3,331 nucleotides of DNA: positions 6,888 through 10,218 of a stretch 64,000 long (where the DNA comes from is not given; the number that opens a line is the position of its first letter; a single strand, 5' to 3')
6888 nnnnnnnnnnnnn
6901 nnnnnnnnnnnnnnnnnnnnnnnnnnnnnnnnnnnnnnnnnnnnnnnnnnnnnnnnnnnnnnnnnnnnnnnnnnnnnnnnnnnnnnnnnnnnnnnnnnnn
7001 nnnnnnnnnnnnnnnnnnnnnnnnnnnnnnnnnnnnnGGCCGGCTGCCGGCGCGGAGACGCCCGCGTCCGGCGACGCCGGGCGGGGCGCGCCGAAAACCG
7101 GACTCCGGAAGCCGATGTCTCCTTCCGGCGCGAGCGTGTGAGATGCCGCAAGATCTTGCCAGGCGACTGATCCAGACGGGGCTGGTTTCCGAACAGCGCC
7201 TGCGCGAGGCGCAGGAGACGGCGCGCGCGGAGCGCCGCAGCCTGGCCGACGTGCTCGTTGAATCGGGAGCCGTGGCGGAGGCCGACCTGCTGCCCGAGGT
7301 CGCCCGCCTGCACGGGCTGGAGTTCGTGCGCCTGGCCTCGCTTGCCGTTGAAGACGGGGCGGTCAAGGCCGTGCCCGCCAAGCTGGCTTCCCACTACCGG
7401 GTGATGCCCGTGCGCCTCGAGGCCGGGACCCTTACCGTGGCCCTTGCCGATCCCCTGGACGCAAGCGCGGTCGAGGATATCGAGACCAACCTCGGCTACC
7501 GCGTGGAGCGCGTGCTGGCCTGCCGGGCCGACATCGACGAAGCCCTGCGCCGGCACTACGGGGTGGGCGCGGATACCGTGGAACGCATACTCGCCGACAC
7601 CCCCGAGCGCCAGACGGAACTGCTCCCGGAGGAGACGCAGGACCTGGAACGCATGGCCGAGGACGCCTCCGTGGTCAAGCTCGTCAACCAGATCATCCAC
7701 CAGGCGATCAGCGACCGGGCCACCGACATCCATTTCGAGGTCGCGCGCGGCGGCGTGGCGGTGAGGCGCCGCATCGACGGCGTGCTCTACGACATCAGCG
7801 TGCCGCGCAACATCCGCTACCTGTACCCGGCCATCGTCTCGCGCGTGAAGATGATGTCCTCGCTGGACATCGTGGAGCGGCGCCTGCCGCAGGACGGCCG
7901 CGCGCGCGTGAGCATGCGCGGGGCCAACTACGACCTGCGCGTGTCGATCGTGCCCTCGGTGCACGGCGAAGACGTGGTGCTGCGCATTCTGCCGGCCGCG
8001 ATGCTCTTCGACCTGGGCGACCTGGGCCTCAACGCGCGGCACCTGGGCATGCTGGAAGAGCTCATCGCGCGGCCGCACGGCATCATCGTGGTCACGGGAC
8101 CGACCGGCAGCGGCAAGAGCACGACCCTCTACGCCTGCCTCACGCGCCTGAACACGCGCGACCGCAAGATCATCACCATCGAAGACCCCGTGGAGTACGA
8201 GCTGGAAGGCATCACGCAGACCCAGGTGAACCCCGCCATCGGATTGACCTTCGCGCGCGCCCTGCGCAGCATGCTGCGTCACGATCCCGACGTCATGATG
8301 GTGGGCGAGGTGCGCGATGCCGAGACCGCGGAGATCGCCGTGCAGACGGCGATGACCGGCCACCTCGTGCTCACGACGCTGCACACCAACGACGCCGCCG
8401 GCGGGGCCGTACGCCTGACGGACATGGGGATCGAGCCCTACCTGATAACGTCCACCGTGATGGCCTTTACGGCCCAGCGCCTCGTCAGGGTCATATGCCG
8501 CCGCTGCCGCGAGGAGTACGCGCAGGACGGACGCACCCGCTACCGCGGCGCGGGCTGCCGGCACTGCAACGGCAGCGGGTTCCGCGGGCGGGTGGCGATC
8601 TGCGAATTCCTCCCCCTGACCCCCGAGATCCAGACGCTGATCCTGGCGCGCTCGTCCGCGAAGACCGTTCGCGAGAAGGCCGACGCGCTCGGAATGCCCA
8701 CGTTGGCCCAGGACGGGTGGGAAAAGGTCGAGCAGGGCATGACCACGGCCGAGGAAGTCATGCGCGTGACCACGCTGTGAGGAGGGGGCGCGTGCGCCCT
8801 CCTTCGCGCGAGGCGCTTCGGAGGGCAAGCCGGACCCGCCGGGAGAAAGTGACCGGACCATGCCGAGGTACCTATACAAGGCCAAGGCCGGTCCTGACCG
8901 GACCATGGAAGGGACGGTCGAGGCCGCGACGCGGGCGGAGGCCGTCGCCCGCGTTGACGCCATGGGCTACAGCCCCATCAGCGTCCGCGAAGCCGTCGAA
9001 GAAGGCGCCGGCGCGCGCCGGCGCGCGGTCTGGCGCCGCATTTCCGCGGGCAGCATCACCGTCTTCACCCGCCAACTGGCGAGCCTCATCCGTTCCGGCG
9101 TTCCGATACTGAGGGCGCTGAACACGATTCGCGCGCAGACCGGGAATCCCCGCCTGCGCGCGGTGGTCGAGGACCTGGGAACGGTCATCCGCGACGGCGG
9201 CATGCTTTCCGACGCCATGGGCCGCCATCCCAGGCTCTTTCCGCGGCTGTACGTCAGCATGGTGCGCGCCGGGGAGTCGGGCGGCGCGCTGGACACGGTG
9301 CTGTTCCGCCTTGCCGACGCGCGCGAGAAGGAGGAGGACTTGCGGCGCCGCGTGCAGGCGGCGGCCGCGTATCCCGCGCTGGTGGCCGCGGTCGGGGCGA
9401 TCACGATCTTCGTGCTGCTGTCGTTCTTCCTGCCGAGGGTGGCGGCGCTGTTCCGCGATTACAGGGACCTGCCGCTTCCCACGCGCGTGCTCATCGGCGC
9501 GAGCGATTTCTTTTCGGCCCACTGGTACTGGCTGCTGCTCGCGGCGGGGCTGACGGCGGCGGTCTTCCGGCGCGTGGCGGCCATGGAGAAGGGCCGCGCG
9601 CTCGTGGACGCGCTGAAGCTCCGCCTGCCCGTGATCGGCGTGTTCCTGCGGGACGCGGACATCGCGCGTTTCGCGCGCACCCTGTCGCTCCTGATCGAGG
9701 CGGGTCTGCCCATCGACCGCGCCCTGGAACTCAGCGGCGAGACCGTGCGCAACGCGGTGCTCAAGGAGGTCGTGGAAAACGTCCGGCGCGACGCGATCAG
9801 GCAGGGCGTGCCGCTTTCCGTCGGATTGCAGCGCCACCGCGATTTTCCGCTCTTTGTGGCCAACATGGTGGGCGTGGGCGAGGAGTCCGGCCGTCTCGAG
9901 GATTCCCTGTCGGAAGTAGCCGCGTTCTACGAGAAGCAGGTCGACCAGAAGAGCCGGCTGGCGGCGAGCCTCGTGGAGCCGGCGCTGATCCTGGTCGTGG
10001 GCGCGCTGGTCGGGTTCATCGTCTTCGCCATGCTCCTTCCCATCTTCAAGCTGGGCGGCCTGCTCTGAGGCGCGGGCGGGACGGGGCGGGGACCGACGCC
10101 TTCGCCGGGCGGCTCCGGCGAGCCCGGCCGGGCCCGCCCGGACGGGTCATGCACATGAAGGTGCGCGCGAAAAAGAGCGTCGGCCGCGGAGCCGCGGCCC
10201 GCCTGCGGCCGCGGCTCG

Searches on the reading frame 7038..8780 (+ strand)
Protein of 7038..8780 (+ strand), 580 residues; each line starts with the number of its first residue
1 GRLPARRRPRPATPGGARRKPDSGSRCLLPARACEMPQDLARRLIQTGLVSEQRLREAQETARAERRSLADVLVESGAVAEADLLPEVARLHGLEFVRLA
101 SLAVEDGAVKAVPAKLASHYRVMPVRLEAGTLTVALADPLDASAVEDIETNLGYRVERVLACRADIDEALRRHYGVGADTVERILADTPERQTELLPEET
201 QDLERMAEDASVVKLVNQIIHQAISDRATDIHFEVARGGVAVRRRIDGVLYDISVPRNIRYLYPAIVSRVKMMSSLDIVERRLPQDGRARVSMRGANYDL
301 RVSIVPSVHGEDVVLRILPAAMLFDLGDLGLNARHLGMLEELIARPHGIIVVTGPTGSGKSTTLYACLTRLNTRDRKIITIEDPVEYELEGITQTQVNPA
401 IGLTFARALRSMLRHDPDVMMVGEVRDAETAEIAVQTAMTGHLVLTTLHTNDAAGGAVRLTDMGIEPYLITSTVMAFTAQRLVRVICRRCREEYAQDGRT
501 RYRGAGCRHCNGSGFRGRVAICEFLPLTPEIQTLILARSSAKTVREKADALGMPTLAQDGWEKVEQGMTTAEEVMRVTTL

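Call 41: search_protein_families(library=pfam, proteins=[window:7038-8780:+], max_evalue=0.00001)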
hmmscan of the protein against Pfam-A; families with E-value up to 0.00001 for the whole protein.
window:7038-8780:+ (580 aa): 3 families
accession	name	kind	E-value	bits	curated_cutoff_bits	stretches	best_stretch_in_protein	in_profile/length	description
PF00437.27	T2SSE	-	3.6e-129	431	24.9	1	207-576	3-370/370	Type II/IV secretion system protein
PF05157.20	MshEN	-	3.6e-20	72.2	23.1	1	92-176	1-86/90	MshEN domain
PF13604.12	AAA_30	-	6.7e-06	26.4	27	0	332-379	3-50/191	AAA domain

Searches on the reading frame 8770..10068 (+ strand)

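Call 41: search_protein_families(library=pfam, proteins=[window:8770-10068:+], max_evalue=0.00001)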
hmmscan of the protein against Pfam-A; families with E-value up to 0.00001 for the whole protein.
window:8770-10068:+ (432 aa): 1 family
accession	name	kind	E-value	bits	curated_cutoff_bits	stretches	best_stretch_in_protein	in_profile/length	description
PF00482.28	T2SSF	-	4.2e-66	221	25.2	2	99-222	1-125/125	Type II secretion system (T2SS), protein F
